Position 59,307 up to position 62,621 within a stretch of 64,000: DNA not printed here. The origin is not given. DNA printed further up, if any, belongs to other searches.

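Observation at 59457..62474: Single 1005-aa protein made of two fused GspE/PilB-type secretion ATPase modules, the second with a degenerate His box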

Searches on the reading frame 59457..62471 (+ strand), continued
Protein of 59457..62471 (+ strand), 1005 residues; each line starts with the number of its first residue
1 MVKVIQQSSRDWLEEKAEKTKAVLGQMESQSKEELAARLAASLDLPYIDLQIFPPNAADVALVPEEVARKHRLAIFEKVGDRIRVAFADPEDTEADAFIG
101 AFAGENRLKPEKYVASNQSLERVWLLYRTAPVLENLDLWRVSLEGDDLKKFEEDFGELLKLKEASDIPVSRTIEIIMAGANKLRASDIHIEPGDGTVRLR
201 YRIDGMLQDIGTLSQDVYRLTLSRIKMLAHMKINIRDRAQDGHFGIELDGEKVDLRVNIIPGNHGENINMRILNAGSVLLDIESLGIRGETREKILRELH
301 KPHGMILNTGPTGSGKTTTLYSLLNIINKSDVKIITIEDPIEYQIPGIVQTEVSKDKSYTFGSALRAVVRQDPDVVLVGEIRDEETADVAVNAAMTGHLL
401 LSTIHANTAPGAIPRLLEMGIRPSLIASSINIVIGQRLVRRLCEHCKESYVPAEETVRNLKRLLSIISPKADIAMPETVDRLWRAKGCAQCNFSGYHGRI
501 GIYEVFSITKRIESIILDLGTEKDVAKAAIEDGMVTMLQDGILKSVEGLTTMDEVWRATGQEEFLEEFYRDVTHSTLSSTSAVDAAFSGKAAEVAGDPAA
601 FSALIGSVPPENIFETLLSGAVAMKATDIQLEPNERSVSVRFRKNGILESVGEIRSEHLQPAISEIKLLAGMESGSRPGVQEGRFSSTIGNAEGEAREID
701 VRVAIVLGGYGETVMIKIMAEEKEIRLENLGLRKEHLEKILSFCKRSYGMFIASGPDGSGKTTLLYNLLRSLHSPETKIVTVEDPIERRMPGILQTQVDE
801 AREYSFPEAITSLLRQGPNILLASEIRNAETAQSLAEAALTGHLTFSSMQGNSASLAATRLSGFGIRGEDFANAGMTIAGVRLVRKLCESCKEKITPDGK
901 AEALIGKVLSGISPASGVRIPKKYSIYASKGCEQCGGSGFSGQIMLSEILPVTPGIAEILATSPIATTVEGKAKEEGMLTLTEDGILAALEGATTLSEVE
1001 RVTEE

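Call 57: search_protein_families(library=pfam, proteins=[L024:5432-6748:+, L024:7160-8071:+, L024:8188-9891:+, L024:12930-13424:+, L024:13424-14767:+, L024:14773-15501:+, L024:16352-16894:+, L024:16975-17700:+, L024:17700-18689:+, L024:19157-20851:+], max_evalue=0.001)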
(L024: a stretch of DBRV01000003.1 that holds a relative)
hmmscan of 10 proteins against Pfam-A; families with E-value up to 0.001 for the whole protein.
L024:5432-6748:+ (439 aa): 4 families
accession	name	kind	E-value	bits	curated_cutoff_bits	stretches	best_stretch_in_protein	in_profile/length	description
PF01476.26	LysM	-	2.5e-30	104.6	20.9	2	239-281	1-43/43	LysM domain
PF01551.29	Peptidase_M23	-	3.8e-30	104.4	28.7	1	340-434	3-96/96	Peptidase family M23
PF23473.1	LysM3_LYK4_5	-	5e-12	46.1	29.3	2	189-221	5-37/48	LYK4/5 LysM3 domain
PF23446.1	LysM1_NFP_LYK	-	2.5e-05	25.5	36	0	195-234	16-55/60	NFP/LYK LysM1 domain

L024:7160-8071:+ (304 aa): 1 family
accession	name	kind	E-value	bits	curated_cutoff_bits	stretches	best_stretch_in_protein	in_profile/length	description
PF18899.5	DUF5655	-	3.4e-12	46.8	24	1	188-303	1-109/109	Domain of unknown function (DUF5655)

L024:8188-9891:+ (568 aa): 0 families

L024:12930-13424:+ (165 aa): 3 families
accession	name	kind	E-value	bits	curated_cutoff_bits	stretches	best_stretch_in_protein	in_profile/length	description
PF12850.12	Metallophos_2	-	1.3e-23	84.1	27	1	1-151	1-152/154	Calcineurin-like phosphoesterase superfamily domain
PF00149.33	Metallophos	-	5.6e-15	56.7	21.5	1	1-77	1-85/191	Calcineurin-like phosphoesterase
PF14582.11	Metallophos_3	-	7.7e-05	22.6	28.2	0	101-137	203-240/259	Metallophosphoesterase, calcineurin superfamily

L024:13424-14767:+ (448 aa): 1 family
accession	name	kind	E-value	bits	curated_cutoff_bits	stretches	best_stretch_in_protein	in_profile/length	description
PF04932.20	Wzy_C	-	3.3e-18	66.3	31.7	1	222-371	2-149/149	O-Antigen ligase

L024:14773-15501:+ (243 aa): 2 families
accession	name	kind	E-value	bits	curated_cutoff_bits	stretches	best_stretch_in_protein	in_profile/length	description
PF00849.27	PseudoU_synth_2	-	5.6e-18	66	26.8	1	65-196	2-150/152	RNA pseudouridylate synthase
PF01479.30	S4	-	7.5e-07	29.2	22.8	1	7-36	5-35/48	S4 domain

L024:16352-16894:+ (181 aa): 1 family
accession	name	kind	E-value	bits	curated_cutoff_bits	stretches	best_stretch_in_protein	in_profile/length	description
PF01467.32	CTP_transf_like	-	2.4e-07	31.4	21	1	10-73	1-65/133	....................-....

L024:16975-17700:+ (242 aa): 1 family
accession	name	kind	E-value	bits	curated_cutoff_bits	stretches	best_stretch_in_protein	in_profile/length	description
PF04055.27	Radical_SAM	-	9.4e-06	26.3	29.5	1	29-137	3-115/166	Radical SAM superfamily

L024:17700-18689:+ (330 aa): 1 family
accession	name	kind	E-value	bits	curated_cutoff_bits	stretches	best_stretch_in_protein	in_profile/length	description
PF04055.27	Radical_SAM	-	1e-05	26.2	29.5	1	71-233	2-144/166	Radical SAM superfamily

L024:19157-20851:+ (565 aa): 2 families
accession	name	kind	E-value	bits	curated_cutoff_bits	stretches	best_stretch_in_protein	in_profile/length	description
PF07728.20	AAA_5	-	3.1e-07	30.9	22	0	236-304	65-138/139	AAA domain (dynein-related subfamily)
PF00004.35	AAA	-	0.00029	21.7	21.2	0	105-146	1-36/131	ATPase family associated with various cellular activities (AAA)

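Call 58: search_protein_families(library=pfam, proteins=[L022:2751-5717:+, L022:5724-6815:+, L022:6913-8769:+, L022:8918-9925:+, L022:12996-13919:-, L026:7240-9078:-, L026:9261-9713:-, L026:12894-13523:+, L026:14001-15077:-, L026:15121-17964:-], max_evalue=0.001)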
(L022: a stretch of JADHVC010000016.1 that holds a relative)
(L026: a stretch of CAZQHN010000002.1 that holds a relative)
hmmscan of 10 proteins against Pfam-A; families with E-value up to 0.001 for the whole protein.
L022:2751-5717:+ (989 aa): 7 families
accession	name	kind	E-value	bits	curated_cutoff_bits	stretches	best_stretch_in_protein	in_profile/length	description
PF00580.27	UvrD-helicase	-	5.8e-76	256.2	23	1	7-307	1-271/271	UvrD/REP helicase N-terminal domain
PF13361.12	UvrD_C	-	1.2e-44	153.7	25.6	1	313-674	2-348/350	UvrD-like helicase C-terminal domain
PF12705.13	PDDEXK_1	-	9.1e-30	104.8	22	1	737-985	1-247/247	PD-(D/E)XK nuclease superfamily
PF13245.12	AAA_19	-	3.3e-24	86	25.1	1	16-292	8-134/134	AAA domain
PF13538.12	UvrD_C_2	-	2e-10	40.8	27.4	0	600-620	4-26/52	UvrD-like helicase C-terminal domain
PF13604.12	AAA_30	-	3.7e-07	30.5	27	0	6-71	1-66/191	AAA domain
PF01443.25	Viral_helicase1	-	6.9e-05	23.2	21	0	650-671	204-226/228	Viral superfamily 1 RNA helicase core domain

L022:5724-6815:+ (364 aa): 1 family
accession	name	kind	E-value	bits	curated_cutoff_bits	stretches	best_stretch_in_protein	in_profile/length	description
PF02547.20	Queuosine_synth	-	7.1e-132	439.8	25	1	18-363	1-322/322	Queuosine biosynthesis protein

L022:6913-8769:+ (619 aa): 7 families
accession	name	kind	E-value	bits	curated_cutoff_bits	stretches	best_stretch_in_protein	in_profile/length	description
PF01434.24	Peptidase_M41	-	1.4e-64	217.9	29.9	1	413-602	1-191/191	Peptidase family M41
PF00004.35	AAA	-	2.8e-45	154.4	21.2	1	200-332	1-130/131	ATPase family associated with various cellular activities (AAA)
PF17862.7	AAA_lid_3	-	1.2e-13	50.8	27.2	1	355-397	1-43/45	AAA+ lid domain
PF07728.20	AAA_5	-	8.3e-06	26.3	22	1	199-320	1-136/139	AAA domain (dynein-related subfamily)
PF13191.12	AAA_16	-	0.00022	22.2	32.6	0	198-222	25-49/167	AAA ATPase domain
PF06068.19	TIP49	-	0.00064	19.4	23.8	1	165-234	25-89/347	TIP49 P-loop domain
PF05496.18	RuvB_N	-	0.00094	19.4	27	0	199-267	35-95/159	Holliday junction DNA helicase RuvB P-loop domain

L022:8918-9925:+ (336 aa): 0 families

L022:12996-13919:- (307 aa): 0 families

L026:7240-9078:- (612 aa): 3 families
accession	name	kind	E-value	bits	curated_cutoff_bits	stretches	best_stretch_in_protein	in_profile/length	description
PF04294.18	VanW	-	4.5e-39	133.4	27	1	375-505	1-130/130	VanW like protein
PF12229.13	PG_binding_4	-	1.4e-15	57.9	22.1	1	101-207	11-116/117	Putative peptidoglycan binding domain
PF07501.17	G5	-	8.8e-05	23.1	23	0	525-587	10-74/75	G5 domain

L026:9261-9713:- (150 aa): 2 families
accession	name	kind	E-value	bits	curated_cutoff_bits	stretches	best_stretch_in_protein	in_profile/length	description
PF00011.27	HSP20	-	2.4e-17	63.3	20.8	1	44-141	2-100/102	Hsp20/alpha crystallin family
PF17886.7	ArsA_HSP20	-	1.3e-06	28.3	22.5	1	49-127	2-61/63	HSP20-like domain found in ArsA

L026:12894-13523:+ (210 aa): 2 families
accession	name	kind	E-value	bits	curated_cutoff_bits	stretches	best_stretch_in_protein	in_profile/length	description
PF12850.12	Metallophos_2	-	7.2e-27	94.7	27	1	49-188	1-142/154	Calcineurin-like phosphoesterase superfamily domain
PF00149.33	Metallophos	-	9.4e-10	39.7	21.5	1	49-115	1-75/191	Calcineurin-like phosphoesterase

L026:14001-15077:- (358 aa): 2 families
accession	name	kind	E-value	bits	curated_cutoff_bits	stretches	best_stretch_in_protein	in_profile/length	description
PF13385.13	Laminin_G_3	-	2.9e-13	50.7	27.6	1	203-351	1-151/151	Concanavalin A-like lectin/glucanases superfamily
PF07963.17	N_methyl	-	5e-08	32.6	21.2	1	16-40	2-26/27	Prokaryotic N-terminal methylation motif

L026:15121-17964:- (947 aa): 21 families
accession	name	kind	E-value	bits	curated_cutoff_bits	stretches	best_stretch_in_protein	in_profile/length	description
PF17760.6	UvrA_inter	-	2.9e-29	101.6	23.3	1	146-253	2-105/109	UvrA interaction domain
PF17755.6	UvrA_DNA-bind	-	9.4e-24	84.3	23.2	1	307-403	1-109/110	UvrA DNA-binding domain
PF00005.33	ABC_tran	-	1.2e-22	81.4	25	3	813-868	85-137/137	ABC transporter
PF02463.25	SMC_N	-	9.1e-12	45.3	40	0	815-909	135-209/220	RecF/RecN/SMC N terminal domain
PF13304.12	AAA_21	-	4e-09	37.4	27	1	832-894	233-295/304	AAA domain, putative AbiEii toxin, Type IV TA system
PF13191.12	AAA_16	-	1.3e-08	35.9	32.6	0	642-683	25-63/167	AAA ATPase domain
PF13555.12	AAA_29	-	7.9e-08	32.4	27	0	631-658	12-39/61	P-loop containing region of AAA domain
PF03193.22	RsgA_GTPase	-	7.9e-07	29.5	30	0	621-680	86-146/174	RsgA GTPase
PF13476.12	AAA_23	-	2.4e-06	28.8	27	0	629-658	10-36/201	AAA domain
PF13481.12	AAA_25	-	3.8e-06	27.1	27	0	637-665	28-57/195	AAA domain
PF13401.12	AAA_22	-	8.7e-06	26.5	27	0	642-670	6-36/130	AAA domain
PF01583.26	APS_kinase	-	9.4e-06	26.2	21.1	0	641-682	2-42/152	Adenylylsulphate kinase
PF13238.12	AAA_18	-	1.1e-05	26.3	29.4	0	644-684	1-39/128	AAA domain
PF20720.3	nSTAND3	-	1.5e-05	25.2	27.2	0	643-670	19-46/155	Novel STAND NTPase 3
PF20703.3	nSTAND1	-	1.8e-05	25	27.1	0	31-56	25-50/379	Novel STAND NTPase 1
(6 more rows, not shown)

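Call 64: fold_search(model_id=the predicted structure, library=pdb)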
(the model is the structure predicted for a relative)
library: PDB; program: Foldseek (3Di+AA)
matches with E <= 10: 1757; with E <= 0.001: 252
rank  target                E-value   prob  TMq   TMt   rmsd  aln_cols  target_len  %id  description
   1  4pht_C                2.1e-43  1.00  0.26  0.58  20.9       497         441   36  ATPase GspE in complex with the cytoplasmic domain of GspL from the Vibrio vulnificus type II Secretion system (released 2014-11-26)
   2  4pht_B                2.1e-43  1.00  0.26  0.58  21.1       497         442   36  ATPase GspE in complex with the cytoplasmic domain of GspL from the Vibrio vulnificus type II Secretion system (released 2014-11-26)
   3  4pht_A                4.6e-43  1.00  0.26  0.58  20.9       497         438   36  ATPase GspE in complex with the cytoplasmic domain of GspL from the Vibrio vulnificus type II Secretion system (released 2014-11-26)
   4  5tsh_E                9.4e-43  1.00  0.36  0.88   3.3       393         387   40  PilB from Geobacter metallireducens bound to AMP-PNP (released 2017-05-17)
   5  5oiu_B                1.0e-42  1.00  0.36  0.92   2.3       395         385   39  Crystal structure of PilF type IV pilus assembly ATPase from Thermus thermophilus (released 2018-08-08)
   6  5it5_A                4.7e-42  1.00  0.36  0.92   2.7       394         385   39  Thermus thermophilus PilB core ATPase region (released 2016-10-19)
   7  5tsh_C                9.1e-42  1.00  0.36  0.92   2.7       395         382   39  PilB from Geobacter metallireducens bound to AMP-PNP (released 2017-05-17)
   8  5tsh_F                1.0e-41  1.00  0.35  0.88   3.4       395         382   40  PilB from Geobacter metallireducens bound to AMP-PNP (released 2017-05-17)
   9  5zfr_B                1.1e-41  1.00  0.34  0.83   3.8       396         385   40  Crystal structure of PilB, an extension ATPase motor of Type IV pilus, from Geobacter sulfurreducens (released 2018-09-19)
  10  5zfr_C                1.1e-41  1.00  0.33  0.79   5.3       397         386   40  Crystal structure of PilB, an extension ATPase motor of Type IV pilus, from Geobacter sulfurreducens (released 2018-09-19)
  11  5oiu_C                1.6e-41  1.00  0.33  0.81   4.7       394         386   39  Crystal structure of PilF type IV pilus assembly ATPase from Thermus thermophilus (released 2018-08-08)
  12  1p9w                  2.7e-41  1.00  0.33  0.81   4.9       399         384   41  Crystal Structure of Vibrio cholerae putative NTPase EpsE (released 2003-10-14)
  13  5tsg_B                5.7e-41  1.00  0.36  0.92   2.8       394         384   40  PilB from Geobacter metallireducens bound to ADP (released 2017-05-17)
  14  5tsh_D                7.0e-41  1.00  0.33  0.80   5.2       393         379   39  PilB from Geobacter metallireducens bound to AMP-PNP (released 2017-05-17)
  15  5zfr_A                1.0e-40  1.00  0.36  0.90   3.0       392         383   40  Crystal structure of PilB, an extension ATPase motor of Type IV pilus, from Geobacter sulfurreducens (released 2018-09-19)
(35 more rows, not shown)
